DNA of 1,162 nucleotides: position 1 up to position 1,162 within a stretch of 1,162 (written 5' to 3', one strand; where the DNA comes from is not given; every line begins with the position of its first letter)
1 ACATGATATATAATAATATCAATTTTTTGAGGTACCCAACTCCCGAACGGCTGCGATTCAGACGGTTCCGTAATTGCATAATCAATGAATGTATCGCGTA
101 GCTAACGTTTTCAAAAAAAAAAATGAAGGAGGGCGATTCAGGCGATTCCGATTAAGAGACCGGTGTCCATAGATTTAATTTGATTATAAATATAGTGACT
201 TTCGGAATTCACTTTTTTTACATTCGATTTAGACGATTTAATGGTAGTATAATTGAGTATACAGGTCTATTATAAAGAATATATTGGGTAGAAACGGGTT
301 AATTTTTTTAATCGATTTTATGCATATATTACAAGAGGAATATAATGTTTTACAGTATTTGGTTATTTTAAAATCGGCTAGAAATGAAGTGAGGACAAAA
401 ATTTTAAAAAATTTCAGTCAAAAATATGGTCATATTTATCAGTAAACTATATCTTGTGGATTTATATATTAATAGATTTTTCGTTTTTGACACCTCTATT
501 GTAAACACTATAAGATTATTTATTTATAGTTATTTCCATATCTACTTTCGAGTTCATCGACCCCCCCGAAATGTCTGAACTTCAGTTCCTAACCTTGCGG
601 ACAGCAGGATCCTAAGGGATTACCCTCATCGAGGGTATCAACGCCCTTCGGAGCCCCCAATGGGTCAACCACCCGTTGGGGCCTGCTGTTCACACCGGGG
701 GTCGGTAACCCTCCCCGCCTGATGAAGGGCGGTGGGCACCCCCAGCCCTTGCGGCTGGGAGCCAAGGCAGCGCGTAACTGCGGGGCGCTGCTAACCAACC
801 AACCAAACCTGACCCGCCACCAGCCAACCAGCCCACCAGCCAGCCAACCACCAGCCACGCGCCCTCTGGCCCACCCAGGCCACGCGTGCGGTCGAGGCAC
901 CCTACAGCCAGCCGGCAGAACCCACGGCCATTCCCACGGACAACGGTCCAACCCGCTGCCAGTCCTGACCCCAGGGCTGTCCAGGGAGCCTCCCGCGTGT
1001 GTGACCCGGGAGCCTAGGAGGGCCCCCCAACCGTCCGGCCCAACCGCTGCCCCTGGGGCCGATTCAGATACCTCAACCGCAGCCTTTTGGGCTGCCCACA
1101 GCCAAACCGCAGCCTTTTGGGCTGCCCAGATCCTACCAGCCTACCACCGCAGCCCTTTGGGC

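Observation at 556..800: Candidate novel structured GC-rich ncRNA fed by upstream promoter-like elements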

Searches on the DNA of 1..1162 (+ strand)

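Call 2: search_rna_families(source=window, threshold=evalue, max_evalue=10, show_alignments=3)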
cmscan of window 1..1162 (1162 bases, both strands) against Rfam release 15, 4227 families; matches with E-value up to 10: 6.
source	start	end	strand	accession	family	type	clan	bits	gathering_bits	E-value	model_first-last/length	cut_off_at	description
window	890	970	-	RF03470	mir-571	Gene; miRNA;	-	17.1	40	3.5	1-85/85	no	mir-571 microRNA precursor family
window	704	749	-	RF02975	DUF3800-XI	Gene; sRNA;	-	15.9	37.8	0.91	1-48/48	no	DUF3800-XI RNA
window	891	986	-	RF03795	MIR6201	Gene; miRNA;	-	14.7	69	7.3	1-109/109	no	MIR6201 microRNA precursor family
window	718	767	+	RF01276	sR53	Gene; snRNA; snoRNA; CD-box;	-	12.3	49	5.6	1-60/60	no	Small nucleolar RNA sR53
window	480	545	+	RF00064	HgcG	Gene; snRNA; snoRNA; HACA-box;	-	10.8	77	2.3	1-276/276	no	HgcG RNA (Pab40)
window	1018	1162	+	RF01877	MIAT_exon5_3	Gene; lncRNA;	-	8.9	90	1.8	1-160/382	3'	Myocardial infarction associated transcript exon 5 conserved region 3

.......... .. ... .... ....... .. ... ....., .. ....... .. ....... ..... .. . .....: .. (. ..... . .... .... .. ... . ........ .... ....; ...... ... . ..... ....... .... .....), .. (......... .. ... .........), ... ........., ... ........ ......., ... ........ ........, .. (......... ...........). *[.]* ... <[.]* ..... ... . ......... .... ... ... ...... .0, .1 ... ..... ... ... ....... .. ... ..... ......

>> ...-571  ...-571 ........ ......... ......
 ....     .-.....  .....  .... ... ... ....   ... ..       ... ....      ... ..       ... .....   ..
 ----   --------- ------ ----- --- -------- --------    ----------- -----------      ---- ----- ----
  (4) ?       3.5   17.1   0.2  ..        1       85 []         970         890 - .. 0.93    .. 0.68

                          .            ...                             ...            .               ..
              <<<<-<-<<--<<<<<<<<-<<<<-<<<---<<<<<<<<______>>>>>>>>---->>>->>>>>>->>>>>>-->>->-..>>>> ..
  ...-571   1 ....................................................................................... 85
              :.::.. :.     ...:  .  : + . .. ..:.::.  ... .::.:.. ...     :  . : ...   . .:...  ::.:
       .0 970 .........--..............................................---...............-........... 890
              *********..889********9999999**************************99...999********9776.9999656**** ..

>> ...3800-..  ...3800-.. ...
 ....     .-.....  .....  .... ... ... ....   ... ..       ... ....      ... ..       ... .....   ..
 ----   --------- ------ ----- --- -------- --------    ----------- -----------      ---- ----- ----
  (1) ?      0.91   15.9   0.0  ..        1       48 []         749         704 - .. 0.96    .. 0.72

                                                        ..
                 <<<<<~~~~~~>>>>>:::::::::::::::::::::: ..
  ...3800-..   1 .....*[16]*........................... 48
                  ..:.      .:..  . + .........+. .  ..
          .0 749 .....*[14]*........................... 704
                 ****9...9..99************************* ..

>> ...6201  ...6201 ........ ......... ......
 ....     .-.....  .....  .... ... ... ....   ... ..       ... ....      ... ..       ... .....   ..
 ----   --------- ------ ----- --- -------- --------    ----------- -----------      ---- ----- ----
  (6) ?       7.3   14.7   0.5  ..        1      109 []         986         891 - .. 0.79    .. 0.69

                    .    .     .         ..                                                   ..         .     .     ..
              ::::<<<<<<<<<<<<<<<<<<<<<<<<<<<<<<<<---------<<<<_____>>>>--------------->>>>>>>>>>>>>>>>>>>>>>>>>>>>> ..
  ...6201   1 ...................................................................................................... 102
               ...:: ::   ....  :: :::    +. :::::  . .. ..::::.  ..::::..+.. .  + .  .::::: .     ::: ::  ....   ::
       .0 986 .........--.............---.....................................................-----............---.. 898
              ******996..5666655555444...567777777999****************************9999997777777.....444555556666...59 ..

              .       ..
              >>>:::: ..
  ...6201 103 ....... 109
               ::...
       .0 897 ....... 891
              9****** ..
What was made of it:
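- On Any described RNA family (Rfam 15): The best hits in the window are 8.9-17.1 bits with E-values of 0.9-7, all far below threshold (call 2).
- On Box C/D RNA / K-turn hairpin (suggested by the UGAUGA loop at 720-725): Rfam sR53 scores 12.3 bits against a gathering score of 49 (call 2).
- There is no Rfam match (call 2).
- Tried and rejected: An E-value scan of the window found only sub-threshold noise (mir-571, DUF3800-XI, sR53, HgcG; call 2). Rejected (call 2, plus loop geometry).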

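Call 10: search_dna_similar(query=window:540-1162:+, collection=phages, mode=distant, max_evalue=0.01)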
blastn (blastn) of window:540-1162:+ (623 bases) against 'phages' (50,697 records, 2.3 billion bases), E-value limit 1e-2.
No match.

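Call 11: search_dna_similar(query=window:1-1162:+, collection=plasmids, mode=distant, max_evalue=0.01)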
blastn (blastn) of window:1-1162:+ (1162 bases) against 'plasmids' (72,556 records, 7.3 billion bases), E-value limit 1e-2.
No match.
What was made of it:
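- Tried and rejected: Phage, plasmid and viral searches. blastn against phages and plasmids found nothing (calls 10, 11).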

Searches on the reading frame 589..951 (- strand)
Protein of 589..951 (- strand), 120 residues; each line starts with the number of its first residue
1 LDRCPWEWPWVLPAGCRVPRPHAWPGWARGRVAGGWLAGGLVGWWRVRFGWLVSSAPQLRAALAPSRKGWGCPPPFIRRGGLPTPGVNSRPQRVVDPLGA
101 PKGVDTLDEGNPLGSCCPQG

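Call 18: find_encoding_contigs(protein=window:589-951:-, flank=10000)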
Protein window:589-951:- (120 aa): no gene with exactly this product is on record in the collection.
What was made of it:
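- Tried and rejected: An exact look-up of the 120-aa minus-strand ORF (589-951) found nothing on record (call 18).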

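Call 69: search_protein_families(library=pfam, proteins=[window:589-951:-], max_evalue=0.01)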
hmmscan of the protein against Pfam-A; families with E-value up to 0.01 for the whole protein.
window:589-951:- (120 aa): 0 families
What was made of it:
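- There is no Pfam domain (call 69).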
